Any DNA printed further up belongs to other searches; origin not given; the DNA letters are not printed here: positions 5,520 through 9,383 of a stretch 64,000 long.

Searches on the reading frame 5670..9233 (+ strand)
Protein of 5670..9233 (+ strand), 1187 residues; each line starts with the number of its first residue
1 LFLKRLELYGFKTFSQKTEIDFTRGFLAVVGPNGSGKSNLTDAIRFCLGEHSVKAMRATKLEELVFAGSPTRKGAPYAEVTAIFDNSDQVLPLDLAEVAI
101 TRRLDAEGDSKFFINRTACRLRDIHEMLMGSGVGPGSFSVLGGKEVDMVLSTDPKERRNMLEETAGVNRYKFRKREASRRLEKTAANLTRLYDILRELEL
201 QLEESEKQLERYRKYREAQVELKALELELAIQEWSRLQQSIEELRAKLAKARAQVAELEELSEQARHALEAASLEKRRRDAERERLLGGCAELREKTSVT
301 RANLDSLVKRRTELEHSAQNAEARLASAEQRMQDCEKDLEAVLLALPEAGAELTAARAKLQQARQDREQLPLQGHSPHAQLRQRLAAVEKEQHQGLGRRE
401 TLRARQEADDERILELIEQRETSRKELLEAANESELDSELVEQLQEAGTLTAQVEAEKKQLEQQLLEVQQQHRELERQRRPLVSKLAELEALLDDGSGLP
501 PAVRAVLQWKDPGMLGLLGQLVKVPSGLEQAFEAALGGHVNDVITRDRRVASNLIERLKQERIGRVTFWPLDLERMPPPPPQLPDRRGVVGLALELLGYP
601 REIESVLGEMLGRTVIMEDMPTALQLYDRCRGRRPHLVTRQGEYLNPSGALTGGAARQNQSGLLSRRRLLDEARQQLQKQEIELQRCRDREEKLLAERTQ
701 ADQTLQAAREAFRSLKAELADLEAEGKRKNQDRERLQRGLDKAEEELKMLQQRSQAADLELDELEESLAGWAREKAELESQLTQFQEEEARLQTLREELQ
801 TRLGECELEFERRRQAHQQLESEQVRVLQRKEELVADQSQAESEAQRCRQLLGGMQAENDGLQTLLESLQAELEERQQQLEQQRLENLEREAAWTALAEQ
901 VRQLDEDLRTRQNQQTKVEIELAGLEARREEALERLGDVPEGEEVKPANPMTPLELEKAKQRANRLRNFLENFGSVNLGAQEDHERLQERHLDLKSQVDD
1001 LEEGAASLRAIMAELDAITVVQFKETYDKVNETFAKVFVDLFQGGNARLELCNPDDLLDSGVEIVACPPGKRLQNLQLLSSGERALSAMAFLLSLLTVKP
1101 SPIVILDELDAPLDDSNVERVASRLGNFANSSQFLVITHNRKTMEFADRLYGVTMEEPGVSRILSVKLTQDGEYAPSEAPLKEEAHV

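Call 27: search_protein_families(library=pfam, proteins=[window:5670-9233:+], max_evalue=0.0001)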
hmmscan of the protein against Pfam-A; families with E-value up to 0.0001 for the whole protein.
window:5670-9233:+ (1187 aa): 6 families
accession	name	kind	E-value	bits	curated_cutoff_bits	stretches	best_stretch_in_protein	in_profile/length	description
PF02463.25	SMC_N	-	1.8e-65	220.9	40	1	2-1161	1-219/220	RecF/RecN/SMC N terminal domain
PF06470.18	SMC_hinge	-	3.8e-24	85.7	22.5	1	512-626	2-115/116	SMC proteins Flexible Hinge Domain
PF13304.12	AAA_21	-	3.3e-14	54.1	27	2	1071-1140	230-299/304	AAA domain, putative AbiEii toxin, Type IV TA system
PF13175.12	AAA_15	-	3e-09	37.4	32.1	1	1-169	1-92/374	AAA ATPase domain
PF13555.12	AAA_29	-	5.2e-07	29.7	27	1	3-48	1-46/61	P-loop containing region of AAA domain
PF13476.12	AAA_23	-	8.4e-06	27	27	1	5-274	1-177/201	AAA domain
